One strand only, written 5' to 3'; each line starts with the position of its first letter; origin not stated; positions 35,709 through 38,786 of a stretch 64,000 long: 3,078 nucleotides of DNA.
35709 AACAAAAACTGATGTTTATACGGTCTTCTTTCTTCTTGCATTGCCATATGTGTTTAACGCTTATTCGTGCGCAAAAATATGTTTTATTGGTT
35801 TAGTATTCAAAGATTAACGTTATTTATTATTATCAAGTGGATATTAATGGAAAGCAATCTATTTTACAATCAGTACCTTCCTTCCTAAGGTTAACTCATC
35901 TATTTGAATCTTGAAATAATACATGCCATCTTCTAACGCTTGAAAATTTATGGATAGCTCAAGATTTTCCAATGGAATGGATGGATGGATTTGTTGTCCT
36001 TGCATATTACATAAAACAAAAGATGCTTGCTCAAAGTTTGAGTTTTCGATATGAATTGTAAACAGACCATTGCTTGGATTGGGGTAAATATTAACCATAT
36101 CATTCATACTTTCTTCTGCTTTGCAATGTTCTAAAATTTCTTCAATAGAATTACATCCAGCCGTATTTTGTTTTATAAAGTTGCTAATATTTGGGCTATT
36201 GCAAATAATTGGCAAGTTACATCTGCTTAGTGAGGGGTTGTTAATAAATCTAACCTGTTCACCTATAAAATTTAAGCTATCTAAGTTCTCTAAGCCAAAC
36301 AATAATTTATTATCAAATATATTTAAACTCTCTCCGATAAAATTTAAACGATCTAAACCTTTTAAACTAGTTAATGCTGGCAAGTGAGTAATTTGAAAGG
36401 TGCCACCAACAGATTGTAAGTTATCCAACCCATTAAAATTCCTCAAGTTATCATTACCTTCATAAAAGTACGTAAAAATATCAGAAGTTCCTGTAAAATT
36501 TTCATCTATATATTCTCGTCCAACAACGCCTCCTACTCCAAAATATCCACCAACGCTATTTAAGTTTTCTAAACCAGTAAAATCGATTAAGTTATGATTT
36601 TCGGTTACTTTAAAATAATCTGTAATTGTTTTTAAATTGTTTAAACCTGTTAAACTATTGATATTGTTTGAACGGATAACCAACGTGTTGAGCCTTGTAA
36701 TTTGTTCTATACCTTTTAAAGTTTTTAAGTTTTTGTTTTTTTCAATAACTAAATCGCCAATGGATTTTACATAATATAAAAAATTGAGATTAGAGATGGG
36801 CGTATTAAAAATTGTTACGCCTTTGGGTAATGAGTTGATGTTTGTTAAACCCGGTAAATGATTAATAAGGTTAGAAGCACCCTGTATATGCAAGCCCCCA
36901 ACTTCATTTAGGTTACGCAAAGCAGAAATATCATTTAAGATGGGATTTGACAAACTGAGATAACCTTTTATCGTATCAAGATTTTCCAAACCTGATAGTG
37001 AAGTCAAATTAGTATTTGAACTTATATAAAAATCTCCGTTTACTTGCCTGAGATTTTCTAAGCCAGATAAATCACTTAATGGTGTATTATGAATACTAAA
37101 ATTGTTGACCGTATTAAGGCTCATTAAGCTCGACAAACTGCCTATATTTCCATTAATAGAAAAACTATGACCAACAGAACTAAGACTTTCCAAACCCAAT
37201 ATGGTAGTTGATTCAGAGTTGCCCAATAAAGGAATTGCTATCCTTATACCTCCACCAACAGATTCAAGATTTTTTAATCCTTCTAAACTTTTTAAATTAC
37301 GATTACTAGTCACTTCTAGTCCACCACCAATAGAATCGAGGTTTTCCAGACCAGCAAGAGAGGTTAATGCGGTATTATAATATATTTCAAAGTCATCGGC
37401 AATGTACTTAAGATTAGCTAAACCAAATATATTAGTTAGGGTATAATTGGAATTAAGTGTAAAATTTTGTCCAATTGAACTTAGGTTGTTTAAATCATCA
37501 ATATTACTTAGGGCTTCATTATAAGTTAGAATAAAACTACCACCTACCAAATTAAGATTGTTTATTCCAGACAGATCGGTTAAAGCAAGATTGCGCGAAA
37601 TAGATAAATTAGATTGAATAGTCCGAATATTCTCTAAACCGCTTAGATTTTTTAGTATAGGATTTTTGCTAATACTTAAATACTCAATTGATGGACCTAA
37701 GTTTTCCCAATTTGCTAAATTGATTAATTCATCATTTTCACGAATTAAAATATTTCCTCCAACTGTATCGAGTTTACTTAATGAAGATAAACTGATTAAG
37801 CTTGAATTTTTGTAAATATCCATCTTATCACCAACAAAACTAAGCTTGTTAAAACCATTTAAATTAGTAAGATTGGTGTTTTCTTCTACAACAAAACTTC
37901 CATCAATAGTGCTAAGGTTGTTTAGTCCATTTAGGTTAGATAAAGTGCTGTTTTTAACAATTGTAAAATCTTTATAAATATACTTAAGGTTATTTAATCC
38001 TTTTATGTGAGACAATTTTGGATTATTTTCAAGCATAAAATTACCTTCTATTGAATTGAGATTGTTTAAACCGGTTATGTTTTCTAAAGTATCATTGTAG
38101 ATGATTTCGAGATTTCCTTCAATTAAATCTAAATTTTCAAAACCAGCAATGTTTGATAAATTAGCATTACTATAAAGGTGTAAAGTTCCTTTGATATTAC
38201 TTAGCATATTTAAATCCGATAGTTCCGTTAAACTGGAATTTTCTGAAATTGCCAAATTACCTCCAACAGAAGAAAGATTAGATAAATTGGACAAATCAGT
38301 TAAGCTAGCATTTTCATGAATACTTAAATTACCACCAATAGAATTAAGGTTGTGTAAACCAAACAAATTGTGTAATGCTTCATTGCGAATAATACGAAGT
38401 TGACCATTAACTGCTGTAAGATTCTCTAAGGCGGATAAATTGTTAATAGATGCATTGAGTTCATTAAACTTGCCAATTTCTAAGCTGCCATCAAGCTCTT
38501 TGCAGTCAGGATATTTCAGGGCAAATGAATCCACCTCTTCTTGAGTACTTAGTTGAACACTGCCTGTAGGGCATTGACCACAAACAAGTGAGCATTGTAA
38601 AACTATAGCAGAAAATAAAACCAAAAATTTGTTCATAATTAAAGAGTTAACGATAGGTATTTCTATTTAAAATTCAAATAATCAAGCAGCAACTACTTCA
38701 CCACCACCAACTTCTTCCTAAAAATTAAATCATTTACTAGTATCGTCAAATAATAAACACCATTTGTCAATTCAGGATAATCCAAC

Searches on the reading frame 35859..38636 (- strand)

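Call 21: search_protein_families(library=pfam, proteins=[window:35859-38636:-], max_evalue=0.001)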
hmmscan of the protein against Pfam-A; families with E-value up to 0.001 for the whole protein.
window:35859-38636:- (925 aa): 4 families
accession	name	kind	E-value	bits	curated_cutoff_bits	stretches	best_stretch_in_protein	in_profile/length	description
PF01030.30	Recep_L_domain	-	8.6e-34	116.5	21.8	2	44-136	1-99/112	Receptor L domain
PF18962.6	Por_Secre_tail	-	2.5e-11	44.2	27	1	850-923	1-75/75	Secretion system C-terminal sorting domain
PF23952.1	LRR_EndoS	-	2.5e-11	44.2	27.9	0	96-193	20-111/116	Endo-beta-N-acetylglucosaminidase EndoS LRR domain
PF23598.1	LRR_14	-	2e-08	33.9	40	0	210-329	88-203/353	Leucine-rich repeat region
